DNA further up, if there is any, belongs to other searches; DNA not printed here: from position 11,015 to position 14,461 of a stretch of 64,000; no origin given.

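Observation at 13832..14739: Stand-alone exported RNase-toxin-like ORF coupled by ATGA to a CdiI-like immunity ORF, with no delivery system nearby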

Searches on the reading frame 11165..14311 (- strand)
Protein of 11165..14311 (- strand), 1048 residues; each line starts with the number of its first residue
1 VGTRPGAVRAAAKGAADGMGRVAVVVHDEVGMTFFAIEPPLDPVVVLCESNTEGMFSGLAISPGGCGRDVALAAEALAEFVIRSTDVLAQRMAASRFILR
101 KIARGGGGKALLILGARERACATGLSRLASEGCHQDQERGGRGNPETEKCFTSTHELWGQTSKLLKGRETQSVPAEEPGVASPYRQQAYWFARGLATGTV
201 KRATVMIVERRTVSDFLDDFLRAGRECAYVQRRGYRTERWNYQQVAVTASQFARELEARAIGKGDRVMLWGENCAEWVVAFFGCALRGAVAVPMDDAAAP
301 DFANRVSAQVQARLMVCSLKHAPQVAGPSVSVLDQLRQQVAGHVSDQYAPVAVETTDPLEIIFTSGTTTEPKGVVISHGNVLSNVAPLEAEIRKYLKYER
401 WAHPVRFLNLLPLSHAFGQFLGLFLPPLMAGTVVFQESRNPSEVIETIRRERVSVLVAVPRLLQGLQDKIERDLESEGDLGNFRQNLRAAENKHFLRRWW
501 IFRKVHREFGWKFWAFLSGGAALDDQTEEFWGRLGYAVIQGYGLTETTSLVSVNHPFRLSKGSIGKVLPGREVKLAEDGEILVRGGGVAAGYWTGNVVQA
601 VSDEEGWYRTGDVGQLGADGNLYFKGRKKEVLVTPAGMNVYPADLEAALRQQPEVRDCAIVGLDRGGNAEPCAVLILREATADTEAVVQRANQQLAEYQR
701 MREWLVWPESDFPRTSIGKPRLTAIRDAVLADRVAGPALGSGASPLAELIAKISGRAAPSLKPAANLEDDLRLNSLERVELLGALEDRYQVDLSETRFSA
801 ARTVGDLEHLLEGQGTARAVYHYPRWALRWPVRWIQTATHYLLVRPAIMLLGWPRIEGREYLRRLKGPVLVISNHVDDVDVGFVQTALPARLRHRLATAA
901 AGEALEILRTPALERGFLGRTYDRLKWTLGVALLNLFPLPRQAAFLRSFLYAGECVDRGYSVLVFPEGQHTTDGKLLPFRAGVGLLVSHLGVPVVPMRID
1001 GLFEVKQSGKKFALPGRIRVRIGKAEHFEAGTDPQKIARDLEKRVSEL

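Call 21: search_protein_families(library=pfam, proteins=[window:11165-14311:-], max_evalue=0.001)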
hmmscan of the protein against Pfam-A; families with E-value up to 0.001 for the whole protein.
window:11165-14311:- (1048 aa): 5 families
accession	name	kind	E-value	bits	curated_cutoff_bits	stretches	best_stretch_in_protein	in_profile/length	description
PF00501.34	AMP-binding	-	2.2e-65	221.4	29.9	1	231-593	16-384/384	AMP-binding enzyme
PF01553.26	Acyltransferase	-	1.2e-13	51.4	23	1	855-999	3-131/132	Acyltransferase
PF00550.31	PP-binding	-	1.2e-09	38.7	20.8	1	746-811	3-67/67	Phosphopantetheine attachment site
PF13193.12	AMP-binding_C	-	9e-07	30.2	24.5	1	645-719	2-76/76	AMP-binding enzyme C-terminal domain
PF23562.2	AMP-binding_C_3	-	0.00011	23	20.8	1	631-718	3-101/124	AMP-binding enzyme C-terminal domain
